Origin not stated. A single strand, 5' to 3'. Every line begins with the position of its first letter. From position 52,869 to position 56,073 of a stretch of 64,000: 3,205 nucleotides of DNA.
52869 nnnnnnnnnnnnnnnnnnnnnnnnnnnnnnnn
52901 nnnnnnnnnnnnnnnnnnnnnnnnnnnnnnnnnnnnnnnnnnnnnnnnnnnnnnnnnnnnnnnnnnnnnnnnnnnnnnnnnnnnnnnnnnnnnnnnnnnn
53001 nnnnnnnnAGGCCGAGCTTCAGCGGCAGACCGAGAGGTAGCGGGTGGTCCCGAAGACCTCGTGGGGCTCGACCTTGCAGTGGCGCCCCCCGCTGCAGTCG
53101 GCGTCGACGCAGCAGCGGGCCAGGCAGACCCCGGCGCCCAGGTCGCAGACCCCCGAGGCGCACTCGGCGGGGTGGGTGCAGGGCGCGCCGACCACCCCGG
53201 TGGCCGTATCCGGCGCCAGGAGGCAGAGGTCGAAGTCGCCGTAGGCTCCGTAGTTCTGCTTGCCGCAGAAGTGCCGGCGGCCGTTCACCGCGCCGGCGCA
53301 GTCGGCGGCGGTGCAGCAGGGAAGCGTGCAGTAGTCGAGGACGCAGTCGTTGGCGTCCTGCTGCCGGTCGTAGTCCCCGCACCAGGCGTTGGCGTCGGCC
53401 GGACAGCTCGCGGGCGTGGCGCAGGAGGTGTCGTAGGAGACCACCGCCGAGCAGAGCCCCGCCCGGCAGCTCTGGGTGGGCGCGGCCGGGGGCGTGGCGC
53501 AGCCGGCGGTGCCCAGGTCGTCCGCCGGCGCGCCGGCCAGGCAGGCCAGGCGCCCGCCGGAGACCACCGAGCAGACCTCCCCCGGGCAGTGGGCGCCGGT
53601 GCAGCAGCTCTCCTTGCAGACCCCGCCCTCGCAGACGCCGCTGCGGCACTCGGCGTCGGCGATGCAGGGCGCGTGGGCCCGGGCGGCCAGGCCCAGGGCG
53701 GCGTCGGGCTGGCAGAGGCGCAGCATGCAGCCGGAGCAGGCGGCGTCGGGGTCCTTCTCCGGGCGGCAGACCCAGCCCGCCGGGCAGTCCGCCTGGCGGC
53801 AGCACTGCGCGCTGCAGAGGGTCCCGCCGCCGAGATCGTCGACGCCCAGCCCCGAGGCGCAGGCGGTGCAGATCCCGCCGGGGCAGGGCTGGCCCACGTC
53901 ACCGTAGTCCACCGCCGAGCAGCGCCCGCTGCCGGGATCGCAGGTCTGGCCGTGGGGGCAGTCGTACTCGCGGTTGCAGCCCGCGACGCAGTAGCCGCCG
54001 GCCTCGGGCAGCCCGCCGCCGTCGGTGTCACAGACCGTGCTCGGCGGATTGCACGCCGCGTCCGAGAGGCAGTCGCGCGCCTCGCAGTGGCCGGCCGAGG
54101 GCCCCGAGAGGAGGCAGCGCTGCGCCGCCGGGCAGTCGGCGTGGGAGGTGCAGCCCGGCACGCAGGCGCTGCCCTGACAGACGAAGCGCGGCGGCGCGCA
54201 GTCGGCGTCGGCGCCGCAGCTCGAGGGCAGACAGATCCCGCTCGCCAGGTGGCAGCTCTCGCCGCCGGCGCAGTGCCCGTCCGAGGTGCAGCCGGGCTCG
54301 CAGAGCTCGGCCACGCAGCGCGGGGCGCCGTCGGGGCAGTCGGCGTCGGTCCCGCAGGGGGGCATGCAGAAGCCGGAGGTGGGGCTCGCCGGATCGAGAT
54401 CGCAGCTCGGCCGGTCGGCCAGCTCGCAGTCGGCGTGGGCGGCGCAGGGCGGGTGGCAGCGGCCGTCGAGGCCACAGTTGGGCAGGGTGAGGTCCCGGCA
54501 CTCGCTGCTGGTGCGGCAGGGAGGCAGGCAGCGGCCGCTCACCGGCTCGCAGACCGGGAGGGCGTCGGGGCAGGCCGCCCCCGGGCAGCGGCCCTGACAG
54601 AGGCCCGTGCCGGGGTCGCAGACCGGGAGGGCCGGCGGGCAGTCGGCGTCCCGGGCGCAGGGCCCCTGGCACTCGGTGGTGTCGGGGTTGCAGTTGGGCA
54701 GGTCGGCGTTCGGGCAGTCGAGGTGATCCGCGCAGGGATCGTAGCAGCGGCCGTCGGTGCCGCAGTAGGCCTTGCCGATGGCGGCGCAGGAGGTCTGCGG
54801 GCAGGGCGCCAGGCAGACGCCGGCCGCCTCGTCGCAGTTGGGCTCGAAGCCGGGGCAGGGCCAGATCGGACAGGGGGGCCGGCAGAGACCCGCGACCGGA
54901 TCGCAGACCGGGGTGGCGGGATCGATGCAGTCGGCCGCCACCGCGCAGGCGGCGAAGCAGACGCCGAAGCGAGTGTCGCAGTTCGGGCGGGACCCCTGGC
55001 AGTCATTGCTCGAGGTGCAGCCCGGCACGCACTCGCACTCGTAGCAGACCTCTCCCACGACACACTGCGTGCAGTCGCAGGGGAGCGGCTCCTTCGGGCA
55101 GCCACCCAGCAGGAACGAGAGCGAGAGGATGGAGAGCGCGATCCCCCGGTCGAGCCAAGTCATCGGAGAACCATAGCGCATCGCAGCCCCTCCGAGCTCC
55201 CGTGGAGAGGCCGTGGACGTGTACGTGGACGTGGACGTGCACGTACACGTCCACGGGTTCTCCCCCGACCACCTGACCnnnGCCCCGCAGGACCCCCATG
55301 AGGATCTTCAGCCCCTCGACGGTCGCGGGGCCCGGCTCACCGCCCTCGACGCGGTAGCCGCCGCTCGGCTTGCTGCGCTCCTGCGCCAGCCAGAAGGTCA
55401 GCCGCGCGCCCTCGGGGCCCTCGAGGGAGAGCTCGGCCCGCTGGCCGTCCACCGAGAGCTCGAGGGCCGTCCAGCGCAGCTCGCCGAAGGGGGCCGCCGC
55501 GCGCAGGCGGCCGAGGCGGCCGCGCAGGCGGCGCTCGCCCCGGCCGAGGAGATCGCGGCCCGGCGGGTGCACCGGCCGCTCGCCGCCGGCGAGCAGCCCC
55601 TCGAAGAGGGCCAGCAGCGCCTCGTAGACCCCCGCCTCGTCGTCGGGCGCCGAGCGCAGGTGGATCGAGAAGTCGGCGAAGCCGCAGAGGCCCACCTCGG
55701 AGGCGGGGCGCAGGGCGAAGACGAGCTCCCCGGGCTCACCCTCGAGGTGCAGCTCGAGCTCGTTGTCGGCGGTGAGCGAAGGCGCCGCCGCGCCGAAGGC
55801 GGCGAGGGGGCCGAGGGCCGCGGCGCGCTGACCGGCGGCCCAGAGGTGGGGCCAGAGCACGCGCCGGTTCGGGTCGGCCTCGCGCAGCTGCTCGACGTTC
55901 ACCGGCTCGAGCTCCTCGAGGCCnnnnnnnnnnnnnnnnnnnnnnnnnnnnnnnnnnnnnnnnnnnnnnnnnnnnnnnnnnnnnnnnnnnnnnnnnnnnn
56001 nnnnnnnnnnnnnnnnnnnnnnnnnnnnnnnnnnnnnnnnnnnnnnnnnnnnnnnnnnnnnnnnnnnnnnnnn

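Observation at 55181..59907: Putative novel RiPP-like locus: CGP-repeat Cys-rich precursor, rSAM-SPASM-RRE-kinase fusion, second rSAM-SPASM, stand-alone PqqD-like protein and giant Cys-rich lipoprotein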

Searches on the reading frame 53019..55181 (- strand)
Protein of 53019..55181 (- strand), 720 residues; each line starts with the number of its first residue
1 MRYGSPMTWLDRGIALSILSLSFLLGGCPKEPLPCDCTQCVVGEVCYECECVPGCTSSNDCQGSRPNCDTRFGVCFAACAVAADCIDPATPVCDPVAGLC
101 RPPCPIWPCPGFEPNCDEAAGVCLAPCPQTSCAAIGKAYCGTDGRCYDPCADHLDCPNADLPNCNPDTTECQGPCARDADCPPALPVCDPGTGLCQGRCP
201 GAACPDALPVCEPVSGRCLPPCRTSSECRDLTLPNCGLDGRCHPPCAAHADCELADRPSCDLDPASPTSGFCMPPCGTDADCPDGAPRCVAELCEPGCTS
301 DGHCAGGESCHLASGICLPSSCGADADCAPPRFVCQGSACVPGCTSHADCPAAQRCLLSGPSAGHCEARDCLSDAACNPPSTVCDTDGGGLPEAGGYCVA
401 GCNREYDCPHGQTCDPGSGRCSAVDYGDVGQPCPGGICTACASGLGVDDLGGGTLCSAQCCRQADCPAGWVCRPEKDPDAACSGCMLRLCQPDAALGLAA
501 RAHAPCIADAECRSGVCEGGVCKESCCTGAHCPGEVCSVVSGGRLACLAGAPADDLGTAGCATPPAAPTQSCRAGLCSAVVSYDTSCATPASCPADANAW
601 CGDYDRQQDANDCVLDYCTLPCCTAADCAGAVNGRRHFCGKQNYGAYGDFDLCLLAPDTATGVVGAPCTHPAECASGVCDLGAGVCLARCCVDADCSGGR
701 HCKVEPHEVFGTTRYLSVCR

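Call 3: search_protein_families(library=pfam, proteins=[window:53019-55181:-], max_evalue=0.01)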
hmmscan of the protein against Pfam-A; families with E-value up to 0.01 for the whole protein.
window:53019-55181:- (720 aa): 0 families

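Call 4: search_protein_families(library=ncbifam, proteins=[window:53019-55181:-], max_evalue=0.01)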
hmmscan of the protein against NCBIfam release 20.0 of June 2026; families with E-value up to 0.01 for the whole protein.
window:53019-55181:- (720 aa): 0 families

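Call 61: search_protein_families(library=pfam, proteins=[window:53022-55181:-], max_evalue=10)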
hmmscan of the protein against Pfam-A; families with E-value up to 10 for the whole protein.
window:53022-55181:- (720 aa): 0 families

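Call 84: search_protein_families(library=ncbifam, proteins=[window:53022-55181:-], max_evalue=10)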
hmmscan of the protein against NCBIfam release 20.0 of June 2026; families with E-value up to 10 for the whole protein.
window:53022-55181:- (720 aa): 1 family
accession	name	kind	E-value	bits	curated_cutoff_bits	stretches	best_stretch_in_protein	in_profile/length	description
TIGR02567.1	YscW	equivalog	4.8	7.3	58.2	1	19-48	2-31/124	YscW family type III secretion system pilotin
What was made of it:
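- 53019..55181 (-): Cys-rich (15% Cys) repeat lipoprotein. It is probably a neighbour and not a component of the system. No family hit (calls 3, 61, 84).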

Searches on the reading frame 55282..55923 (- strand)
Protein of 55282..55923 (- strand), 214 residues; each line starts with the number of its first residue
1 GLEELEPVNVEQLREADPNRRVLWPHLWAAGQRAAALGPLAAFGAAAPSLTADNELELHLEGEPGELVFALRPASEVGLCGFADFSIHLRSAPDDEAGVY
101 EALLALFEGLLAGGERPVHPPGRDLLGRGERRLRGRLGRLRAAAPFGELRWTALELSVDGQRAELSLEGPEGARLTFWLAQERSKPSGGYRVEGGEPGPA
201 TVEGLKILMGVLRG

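Call 9: search_protein_families(library=pfam, proteins=[window:55282-55923:-], max_evalue=10)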
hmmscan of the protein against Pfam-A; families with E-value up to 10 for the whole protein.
window:55282-55923:- (214 aa): 0 families
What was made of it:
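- Checked: Pfam Hpr_kinase_C itself gives no hit (call 9).
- The Pfam Hpr_kinase_C model does not hit (call 9), so kinase activity, as opposed to plain NTP binding, is an inference.
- Tried and rejected: Pfam Hpr_kinase_C on the C-terminal domain: no hit (call 9).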

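Call 10: search_protein_families(library=ncbifam, proteins=[window:55282-55923:-], max_evalue=10)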
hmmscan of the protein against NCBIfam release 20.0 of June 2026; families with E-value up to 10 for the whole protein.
window:55282-55923:- (214 aa): 0 families
